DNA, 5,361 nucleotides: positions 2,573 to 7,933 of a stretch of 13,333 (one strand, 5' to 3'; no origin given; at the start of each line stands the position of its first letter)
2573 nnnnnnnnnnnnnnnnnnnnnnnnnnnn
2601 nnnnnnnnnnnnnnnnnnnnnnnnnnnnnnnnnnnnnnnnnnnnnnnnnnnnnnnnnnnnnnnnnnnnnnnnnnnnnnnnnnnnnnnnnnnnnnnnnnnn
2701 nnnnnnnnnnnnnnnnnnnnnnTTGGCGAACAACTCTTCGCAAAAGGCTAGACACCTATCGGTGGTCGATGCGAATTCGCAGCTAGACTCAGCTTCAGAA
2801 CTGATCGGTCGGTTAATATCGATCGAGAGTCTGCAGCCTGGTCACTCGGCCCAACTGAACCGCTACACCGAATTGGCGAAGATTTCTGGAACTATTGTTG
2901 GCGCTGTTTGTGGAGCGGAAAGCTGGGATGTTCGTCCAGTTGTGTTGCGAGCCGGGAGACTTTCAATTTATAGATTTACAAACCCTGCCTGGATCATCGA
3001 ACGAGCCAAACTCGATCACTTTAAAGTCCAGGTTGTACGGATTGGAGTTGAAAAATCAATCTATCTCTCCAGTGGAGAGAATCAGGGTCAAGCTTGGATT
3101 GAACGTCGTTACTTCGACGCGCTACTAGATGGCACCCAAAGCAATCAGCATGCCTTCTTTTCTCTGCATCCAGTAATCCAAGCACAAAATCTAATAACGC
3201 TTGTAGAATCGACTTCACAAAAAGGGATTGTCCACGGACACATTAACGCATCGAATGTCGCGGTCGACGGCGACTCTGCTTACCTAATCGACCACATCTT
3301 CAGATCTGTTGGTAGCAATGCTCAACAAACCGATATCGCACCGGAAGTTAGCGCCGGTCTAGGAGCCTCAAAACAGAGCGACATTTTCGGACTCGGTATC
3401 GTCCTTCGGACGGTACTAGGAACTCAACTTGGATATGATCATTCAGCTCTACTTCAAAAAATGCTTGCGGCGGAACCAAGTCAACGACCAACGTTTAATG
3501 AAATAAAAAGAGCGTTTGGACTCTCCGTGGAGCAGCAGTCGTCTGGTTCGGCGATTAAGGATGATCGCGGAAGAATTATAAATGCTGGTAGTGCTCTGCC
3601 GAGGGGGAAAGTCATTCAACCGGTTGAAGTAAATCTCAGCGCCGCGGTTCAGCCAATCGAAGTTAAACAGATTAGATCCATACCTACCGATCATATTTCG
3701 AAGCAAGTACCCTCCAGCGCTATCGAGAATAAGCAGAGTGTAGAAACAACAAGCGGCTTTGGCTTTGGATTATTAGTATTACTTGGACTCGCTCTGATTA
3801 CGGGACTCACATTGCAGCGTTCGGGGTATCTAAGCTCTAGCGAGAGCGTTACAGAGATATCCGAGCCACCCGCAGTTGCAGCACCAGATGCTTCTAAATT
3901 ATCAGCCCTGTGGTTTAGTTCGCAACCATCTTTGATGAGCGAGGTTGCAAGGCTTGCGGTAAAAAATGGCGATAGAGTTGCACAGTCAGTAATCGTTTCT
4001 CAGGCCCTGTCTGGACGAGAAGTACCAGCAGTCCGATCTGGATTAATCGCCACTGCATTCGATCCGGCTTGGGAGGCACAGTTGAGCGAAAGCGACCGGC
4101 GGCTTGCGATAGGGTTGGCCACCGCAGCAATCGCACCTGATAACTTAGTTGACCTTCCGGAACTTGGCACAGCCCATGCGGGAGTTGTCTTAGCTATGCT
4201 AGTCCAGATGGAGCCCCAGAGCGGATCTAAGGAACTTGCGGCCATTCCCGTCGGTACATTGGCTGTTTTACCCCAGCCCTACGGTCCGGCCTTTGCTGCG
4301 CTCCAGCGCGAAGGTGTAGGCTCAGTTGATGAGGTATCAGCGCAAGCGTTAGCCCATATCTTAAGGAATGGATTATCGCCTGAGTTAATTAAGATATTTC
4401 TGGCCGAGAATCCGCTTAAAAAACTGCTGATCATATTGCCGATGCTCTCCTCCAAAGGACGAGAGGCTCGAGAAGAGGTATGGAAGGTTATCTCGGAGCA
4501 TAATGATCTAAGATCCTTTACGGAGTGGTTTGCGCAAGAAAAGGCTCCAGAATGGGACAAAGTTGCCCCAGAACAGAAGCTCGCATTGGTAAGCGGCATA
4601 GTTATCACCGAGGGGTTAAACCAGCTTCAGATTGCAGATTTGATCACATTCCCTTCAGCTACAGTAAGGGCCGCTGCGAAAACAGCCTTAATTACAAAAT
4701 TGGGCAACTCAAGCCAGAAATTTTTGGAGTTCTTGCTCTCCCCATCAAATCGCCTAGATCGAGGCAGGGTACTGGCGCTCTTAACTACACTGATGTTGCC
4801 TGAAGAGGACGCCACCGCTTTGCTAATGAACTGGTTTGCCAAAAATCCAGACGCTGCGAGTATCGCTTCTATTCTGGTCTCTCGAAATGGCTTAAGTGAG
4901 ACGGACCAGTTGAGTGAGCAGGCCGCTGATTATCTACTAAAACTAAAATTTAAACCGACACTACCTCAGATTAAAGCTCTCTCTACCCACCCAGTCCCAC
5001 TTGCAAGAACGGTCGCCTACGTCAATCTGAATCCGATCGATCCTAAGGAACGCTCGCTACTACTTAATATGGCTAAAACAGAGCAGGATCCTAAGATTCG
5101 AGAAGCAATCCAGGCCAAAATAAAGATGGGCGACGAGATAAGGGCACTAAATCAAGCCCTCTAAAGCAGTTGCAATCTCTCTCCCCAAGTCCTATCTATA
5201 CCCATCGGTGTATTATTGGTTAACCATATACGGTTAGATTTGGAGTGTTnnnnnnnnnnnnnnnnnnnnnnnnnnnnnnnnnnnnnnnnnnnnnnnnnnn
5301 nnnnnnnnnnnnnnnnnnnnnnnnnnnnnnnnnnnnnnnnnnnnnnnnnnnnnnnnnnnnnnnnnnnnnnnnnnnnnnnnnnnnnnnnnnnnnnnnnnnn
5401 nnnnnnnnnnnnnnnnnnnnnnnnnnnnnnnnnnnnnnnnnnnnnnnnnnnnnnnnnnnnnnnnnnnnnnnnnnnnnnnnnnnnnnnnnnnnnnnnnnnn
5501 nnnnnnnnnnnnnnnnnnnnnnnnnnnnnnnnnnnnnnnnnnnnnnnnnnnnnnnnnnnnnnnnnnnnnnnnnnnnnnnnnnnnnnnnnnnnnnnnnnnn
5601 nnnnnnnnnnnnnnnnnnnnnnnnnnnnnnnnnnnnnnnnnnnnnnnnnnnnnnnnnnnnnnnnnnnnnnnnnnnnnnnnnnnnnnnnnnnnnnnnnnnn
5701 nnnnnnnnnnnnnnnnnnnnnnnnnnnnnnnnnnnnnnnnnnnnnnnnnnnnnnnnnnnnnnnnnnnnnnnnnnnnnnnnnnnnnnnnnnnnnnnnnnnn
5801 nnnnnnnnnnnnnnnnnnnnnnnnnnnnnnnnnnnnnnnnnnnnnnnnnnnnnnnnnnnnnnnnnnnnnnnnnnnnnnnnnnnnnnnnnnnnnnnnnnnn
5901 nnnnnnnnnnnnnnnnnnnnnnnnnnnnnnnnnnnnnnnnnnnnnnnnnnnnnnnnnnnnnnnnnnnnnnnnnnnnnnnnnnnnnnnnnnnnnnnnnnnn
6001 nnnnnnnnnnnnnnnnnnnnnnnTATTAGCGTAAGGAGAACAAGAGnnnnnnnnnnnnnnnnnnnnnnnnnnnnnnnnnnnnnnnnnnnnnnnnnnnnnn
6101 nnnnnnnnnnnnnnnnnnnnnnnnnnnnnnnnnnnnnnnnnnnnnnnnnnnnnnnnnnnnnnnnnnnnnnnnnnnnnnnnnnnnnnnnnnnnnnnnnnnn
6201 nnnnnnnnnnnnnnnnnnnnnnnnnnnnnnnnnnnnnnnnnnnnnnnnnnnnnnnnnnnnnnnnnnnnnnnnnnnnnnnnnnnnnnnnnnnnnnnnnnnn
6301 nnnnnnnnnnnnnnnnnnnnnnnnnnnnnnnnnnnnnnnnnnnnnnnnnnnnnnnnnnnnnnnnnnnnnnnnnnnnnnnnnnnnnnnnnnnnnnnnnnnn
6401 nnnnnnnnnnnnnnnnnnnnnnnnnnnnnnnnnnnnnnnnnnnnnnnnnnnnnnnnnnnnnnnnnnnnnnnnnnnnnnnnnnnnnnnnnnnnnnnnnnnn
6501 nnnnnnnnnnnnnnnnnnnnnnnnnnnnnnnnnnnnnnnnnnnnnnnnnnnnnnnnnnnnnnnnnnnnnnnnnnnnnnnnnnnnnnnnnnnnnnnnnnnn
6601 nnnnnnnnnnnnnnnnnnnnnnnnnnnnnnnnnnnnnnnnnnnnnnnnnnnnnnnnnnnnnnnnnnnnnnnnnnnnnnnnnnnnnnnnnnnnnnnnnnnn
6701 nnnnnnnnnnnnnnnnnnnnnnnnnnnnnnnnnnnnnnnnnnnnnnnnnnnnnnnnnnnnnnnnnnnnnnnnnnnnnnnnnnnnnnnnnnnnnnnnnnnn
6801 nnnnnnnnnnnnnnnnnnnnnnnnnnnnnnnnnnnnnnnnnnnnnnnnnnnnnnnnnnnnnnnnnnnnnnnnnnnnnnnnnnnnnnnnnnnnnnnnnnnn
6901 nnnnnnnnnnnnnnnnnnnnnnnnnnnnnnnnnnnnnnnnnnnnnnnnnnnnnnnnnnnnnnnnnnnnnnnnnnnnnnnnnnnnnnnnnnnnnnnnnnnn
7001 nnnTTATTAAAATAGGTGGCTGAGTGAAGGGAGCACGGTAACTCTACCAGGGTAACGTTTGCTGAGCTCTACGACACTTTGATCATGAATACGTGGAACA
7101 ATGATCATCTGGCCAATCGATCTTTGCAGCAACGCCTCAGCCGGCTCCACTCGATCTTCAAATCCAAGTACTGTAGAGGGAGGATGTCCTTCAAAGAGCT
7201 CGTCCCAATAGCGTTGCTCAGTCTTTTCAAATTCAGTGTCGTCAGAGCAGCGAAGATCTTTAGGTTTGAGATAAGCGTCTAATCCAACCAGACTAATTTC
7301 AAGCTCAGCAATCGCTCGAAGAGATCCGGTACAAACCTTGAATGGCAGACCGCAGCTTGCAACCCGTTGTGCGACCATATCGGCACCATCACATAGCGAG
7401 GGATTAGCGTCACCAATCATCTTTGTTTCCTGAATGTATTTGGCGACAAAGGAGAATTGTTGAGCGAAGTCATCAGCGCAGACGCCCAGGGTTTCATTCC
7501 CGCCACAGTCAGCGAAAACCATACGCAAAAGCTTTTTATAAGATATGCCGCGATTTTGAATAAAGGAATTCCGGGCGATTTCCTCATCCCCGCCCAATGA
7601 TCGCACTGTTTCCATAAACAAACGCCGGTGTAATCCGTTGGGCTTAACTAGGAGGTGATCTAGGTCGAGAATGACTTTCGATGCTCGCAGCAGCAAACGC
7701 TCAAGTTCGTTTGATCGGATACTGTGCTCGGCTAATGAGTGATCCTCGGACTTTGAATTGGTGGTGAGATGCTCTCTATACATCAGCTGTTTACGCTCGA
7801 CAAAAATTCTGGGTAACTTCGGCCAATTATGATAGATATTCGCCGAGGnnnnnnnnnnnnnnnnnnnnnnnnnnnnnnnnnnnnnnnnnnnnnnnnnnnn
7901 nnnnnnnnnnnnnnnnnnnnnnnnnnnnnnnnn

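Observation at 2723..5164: Membrane-anchored predicted pseudokinase with a large HEAT-repeat ectodomain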

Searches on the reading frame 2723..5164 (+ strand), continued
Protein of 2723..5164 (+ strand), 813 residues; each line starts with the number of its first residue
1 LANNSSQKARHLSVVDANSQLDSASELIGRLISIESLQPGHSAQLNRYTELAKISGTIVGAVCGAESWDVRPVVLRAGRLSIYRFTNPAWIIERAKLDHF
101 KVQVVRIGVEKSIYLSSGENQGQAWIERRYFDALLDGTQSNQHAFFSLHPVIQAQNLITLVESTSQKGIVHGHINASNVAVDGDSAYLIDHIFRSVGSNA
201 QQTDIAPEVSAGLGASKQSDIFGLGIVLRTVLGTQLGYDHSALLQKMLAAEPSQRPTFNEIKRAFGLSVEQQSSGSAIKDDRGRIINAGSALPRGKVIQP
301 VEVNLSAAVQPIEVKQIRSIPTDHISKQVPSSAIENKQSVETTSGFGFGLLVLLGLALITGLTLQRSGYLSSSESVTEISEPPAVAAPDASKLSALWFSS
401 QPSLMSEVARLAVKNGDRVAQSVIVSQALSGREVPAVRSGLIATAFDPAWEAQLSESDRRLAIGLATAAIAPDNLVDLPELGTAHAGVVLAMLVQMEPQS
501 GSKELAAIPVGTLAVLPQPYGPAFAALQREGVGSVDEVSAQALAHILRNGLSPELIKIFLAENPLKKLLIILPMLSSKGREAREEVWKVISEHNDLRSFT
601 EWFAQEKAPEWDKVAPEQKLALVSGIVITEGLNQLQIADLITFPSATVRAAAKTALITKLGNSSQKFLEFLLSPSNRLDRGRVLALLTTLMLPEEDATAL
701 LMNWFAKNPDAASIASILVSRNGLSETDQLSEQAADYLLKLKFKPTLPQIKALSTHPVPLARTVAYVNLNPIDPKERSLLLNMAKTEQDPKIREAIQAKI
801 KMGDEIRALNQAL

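Call 88: search_protein_families(library=pfam, proteins=[P0012, P0021, P0024, P0030, P0033, P0045, P0048, P0054, P0066, P0069], max_evalue=0.1)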
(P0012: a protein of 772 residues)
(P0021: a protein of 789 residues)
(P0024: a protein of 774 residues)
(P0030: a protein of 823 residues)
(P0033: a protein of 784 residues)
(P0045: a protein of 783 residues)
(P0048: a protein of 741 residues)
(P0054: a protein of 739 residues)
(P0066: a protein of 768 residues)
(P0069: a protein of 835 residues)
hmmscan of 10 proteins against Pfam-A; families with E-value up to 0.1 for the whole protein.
P0012 (772 aa): 1 family
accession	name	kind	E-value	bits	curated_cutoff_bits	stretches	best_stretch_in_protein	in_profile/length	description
PF00069.31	Pkinase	-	0.00013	21.9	31.7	1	145-235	100-197/263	Protein kinase domain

P0021 (789 aa): 2 families
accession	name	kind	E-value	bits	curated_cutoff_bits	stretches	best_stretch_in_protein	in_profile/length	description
PF00069.31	Pkinase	-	6e-06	26.3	31.7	1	148-232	102-194/263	Protein kinase domain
PF14531.12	Kinase-like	-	0.0044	16.8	25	1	130-194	131-194/289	Kinase-like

P0024 (774 aa): 4 families
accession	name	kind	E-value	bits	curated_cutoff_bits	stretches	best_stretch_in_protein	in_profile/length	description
PF00069.31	Pkinase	-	2e-09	37.6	31.7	1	123-217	88-189/263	Protein kinase domain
PF07714.23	PK_Tyr_Ser-Thr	-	0.0005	19.9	23.1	1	118-215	95-194/258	Protein tyrosine and serine/threonine kinase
PF01163.29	RIO1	-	0.00076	19.6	22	1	137-190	106-160/187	RIO domain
PF14531.12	Kinase-like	-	0.0066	16.2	25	1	121-176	130-186/289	Kinase-like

P0030 (823 aa): 3 families
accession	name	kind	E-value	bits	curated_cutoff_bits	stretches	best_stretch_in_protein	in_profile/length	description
PF00069.31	Pkinase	-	0.0029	17.5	31.7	1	144-227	103-193/263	Protein kinase domain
PF14531.12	Kinase-like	-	0.0037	17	25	1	147-187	153-192/289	Kinase-like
PF01636.29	APH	-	0.037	14.2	23.2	1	81-188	89-200/239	Phosphotransferase enzyme family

P0033 (784 aa): 2 families
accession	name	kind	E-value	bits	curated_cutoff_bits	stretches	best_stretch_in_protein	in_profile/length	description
PF00069.31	Pkinase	-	0.0001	22.2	31.7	1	151-249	102-211/263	Protein kinase domain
PF13646.12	HEAT_2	-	0.062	14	27.7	0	615-666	33-84/88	HEAT repeats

P0045 (783 aa): 1 family
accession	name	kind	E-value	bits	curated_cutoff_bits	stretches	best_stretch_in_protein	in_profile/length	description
PF00069.31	Pkinase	-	1e-06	28.8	31.7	1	89-192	86-187/263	Protein kinase domain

P0048 (741 aa): 2 families
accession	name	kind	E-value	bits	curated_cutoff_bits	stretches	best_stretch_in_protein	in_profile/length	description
PF00069.31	Pkinase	-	0.035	13.9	31.7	1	106-220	79-202/263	Protein kinase domain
PF03109.22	ABC1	-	0.091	12.3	22.9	0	113-172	159-217/244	ABC1 atypical kinase-like domain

P0054 (739 aa): 2 families
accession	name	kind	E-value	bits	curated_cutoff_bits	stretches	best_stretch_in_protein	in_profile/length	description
PF00069.31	Pkinase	-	0.0001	22.2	31.7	1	142-224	103-191/263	Protein kinase domain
PF01163.29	RIO1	-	0.027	14.5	22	1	129-181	95-148/187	RIO domain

P0066 (768 aa): 1 family
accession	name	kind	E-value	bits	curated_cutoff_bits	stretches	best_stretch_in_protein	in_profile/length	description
PF00069.31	Pkinase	-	0.045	13.6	31.7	0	106-202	85-191/263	Protein kinase domain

P0069 (835 aa): 0 families

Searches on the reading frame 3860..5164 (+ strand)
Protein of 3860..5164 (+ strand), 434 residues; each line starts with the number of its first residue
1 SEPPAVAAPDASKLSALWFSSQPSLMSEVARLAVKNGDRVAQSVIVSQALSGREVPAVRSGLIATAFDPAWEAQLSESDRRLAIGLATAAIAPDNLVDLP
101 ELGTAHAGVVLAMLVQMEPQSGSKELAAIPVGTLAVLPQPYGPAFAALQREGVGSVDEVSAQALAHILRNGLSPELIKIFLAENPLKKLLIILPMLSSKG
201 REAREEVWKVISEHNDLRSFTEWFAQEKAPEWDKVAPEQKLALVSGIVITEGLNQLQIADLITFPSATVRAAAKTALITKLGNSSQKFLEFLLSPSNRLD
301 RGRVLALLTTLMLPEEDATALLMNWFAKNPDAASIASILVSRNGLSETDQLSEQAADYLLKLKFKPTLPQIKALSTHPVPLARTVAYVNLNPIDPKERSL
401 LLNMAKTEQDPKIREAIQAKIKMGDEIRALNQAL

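Call 18: search_protein_families(library=pfam, proteins=[window:3860-5164:+], max_evalue=10)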
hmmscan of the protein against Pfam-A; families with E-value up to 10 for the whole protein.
window:3860-5164:+ (434 aa): 1 family
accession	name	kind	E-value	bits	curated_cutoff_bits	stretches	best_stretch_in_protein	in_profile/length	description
PF25256.1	DUF7857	-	0.043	14.8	27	1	31-95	7-72/123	Family of unknown function (DUF7857)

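Call 56: search_solved_structures(query=A4, max_evalue=10)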
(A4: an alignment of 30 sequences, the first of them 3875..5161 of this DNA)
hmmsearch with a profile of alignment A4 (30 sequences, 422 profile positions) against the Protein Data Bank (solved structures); distinct sequences matched with E-value up to 10: 4.
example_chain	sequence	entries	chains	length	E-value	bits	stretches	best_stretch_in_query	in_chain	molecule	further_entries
8qyk_A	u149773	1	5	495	0.035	16.4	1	114-215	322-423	Anti-phage defense ZorAB system ZorA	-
4v81_F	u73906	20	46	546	0.99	11.7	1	68-130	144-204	T-complex protein 1 subunit zeta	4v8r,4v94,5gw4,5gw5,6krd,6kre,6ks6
6gwc_C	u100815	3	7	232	1.1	11.5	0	258-304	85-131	iE5 ALPHAREP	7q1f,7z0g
9sah_A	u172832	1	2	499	1.3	11.3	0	262-299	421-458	E4-NB2 synthetic fusion protein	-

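Call 57: search_protein_families(library=pfam, alignment_id=A4, max_evalue=0.1)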
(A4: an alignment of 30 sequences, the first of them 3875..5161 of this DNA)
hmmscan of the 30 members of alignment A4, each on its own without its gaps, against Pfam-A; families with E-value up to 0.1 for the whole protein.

A. member 1, window:3875-5161:+ (429 aa): 1 family
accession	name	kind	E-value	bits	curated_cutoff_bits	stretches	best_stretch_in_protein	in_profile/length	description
PF25256.1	DUF7857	-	0.043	14.8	27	1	26-90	7-72/123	Family of unknown function (DUF7857)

B. families by the number of members that match (of 30 scanned): 9 families
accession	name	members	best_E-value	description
PF13646.12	HEAT_2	8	0.00017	HEAT repeats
PF23130.1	IcmW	1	0.00069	IcmW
PF13601.12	HTH_34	1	0.03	Winged helix DNA-binding domain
PF02885.22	Glycos_trans_3N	1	0.037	Glycosyl transferase family, helical bundle domain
PF25256.1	DUF7857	1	0.043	Family of unknown function (DUF7857)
PF10524.14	NfI_DNAbd_pre-N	1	0.063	Nuclear factor I protein pre-N-terminus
PF22748.1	PexRD54_WY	1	0.066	Effector PexRD54, WY-domain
PF24378.1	DUF7534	1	0.075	Family of unknown function (DUF7534)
PF13428.12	TPR_14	1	0.099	Tetratricopeptide repeat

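Call 62: predict_structure(alignment_id=A4)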
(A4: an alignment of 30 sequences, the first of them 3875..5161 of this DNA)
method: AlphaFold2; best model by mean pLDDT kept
length: 429 residues; sequences in the alignment: 30
mean_pLDDT: 94.2   pTM: 0.83
mean pLDDT of the five models: 94.2, 94.0, 93.7, 93.0, 92.9
residues with pLDDT >= 90: 390; 70-90: 35; 50-70: 4; < 50: 0
segments of 3 or more residues with pLDDT < 50: none
pLDDT, mean of each block of 10 residues (from residue 1): 79 95 96 96 94 95 97 97 95 93 97 86 97 96 96 96 93 94 93 89 94 93 91 93 89 96 96 94 97 96 94 95 97 95 94 97 94 96 95 95 95 96 93
secondary structure, 60 per line:
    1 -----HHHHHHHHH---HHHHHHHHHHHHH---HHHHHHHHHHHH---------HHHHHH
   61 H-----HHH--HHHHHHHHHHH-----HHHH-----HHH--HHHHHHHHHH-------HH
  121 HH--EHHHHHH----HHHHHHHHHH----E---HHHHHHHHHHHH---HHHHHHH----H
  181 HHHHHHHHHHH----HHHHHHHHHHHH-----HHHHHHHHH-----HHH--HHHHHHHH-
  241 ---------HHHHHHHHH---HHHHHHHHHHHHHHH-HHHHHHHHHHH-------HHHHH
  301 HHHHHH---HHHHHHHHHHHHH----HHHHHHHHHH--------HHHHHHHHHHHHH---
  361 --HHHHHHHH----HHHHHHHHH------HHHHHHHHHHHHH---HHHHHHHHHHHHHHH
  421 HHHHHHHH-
elements in order: H6-14 H18-30 H34-45 H55-61 H72-82 H88-91 H102-111 H119-122 H126-131 H136-145 H154-165 H169-175 H180-191 H196-207 H213-221 H232-239 H250-258 H262-276 H278-288 H296-306 H310-322 H327-336 H345-357 H363-370 H375-383 H390-402 H406-428

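Call 79: fold_search(model_id=the predicted structure, library=pdb)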
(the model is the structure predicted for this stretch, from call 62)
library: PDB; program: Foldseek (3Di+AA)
matches with E <= 10: 545; with E <= 0.001: 0
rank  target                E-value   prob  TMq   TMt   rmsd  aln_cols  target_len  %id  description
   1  4rv1_D                4.1e-02  0.69  0.17  0.18  18.6       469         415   15  Crystal Structure of Engineered Protein. Northeast Structural Genomics Consortium (NESG) Target OR497. (released 2014-12-10)
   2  6wx8_C                8.5e-02  0.57  0.20  0.20  15.9       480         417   11  SOX2 bound to Importin-alpha 3 (released 2020-10-28)
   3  5d5k_C                1.8e-01  0.44  0.21  0.21  16.9       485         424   12  Crystal Structure NLS from human PARP-2 complexed with Importin alpha delta IBB (released 2016-06-22)
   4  6wx8_A                1.8e-01  0.44  0.20  0.20  16.2       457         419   13  SOX2 bound to Importin-alpha 3 (released 2020-10-28)
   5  2y4t_B                1.8e-01  0.33  0.18  0.18  16.9       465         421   14  Crystal structure of the human co-chaperone P58(IPK) (released 2011-08-10)
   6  5mfl_C                2.0e-01  0.23  0.13  0.15  20.0       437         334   14  Designed armadillo repeat protein (KR)5_GS10_YIIIM6AII (released 2017-09-13)
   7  4pvz_A                2.2e-01  0.30  0.17  0.17  17.2       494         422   12  Structure of yeast importin a bound to the membrane protein Nuclear Localization Signal sequence of INM protein Heh2 (released 2015-08-26)
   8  5mpb_N                2.4e-01  0.23  0.16  0.10  27.4       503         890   11  26S proteasome in presence of AMP-PNP (s3) (released 2017-03-08)
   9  9kzu_3e               2.4e-01  0.15  0.15  0.15  24.2       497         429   11  Cryo-EM structure of the HCV IRES-dependently initiated CMV-stalled 80S ribosome (non-rotated state) in complexed wit (released 2025-12-03)
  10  7rwa_B                2.7e-01  0.33  0.20  0.18  19.3       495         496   12  AP2 bound to heparin and Tgn38 tyrosine cargo peptide (released 2022-03-30)
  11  3ifq_B                3.1e-01  0.35  0.20  0.18  15.7       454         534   13  Interction of plakoglobin and beta-catenin with desmosomal cadherins (released 2009-09-15)
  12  4djs_A                3.4e-01  0.35  0.21  0.19  15.6       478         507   13  Structure of beta-catenin in complex with a stapled peptide inhibitor (released 2012-10-17)
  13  8y14                  3.5e-01  0.35  0.21  0.19  14.9       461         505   15  Beta-catenin Crystal Structure (released 2024-03-13)
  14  5h2w_C                3.5e-01  0.28  0.18  0.19  17.4       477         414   12  Crystal structure of the karyopherin Kap60p bound to the SUMO protease Ulp1p (150-340) (released 2016-12-14)
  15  5tbk_E                3.8e-01  0.33  0.20  0.20  17.5       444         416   13  Crystal structure of human importin a3 bound to RCC1 (released 2017-09-13)
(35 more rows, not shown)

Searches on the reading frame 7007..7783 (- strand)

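Call 5: search_protein_families(library=pfam, proteins=[window:7007-7783:-], max_evalue=0.1)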
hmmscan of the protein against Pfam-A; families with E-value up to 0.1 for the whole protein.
window:7007-7783:- (258 aa): 1 family
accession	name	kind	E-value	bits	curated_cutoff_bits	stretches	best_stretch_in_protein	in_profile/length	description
PF13419.12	HAD_2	-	0.0022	18.6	23.8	1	37-187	1-135/178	Haloacid dehalogenase-like hydrolase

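Call 14: search_protein_families(library=ncbifam, proteins=[window:7007-7783:-], max_evalue=0.01)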
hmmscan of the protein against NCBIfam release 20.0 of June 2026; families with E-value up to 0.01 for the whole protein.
window:7007-7783:- (258 aa): 0 families

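Call 73: search_protein_families(library=padloc, proteins=[window:7007-7783:-], max_evalue=0.01)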
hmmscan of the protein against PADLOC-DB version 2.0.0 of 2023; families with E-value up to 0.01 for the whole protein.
window:7007-7783:- (258 aa): 0 families
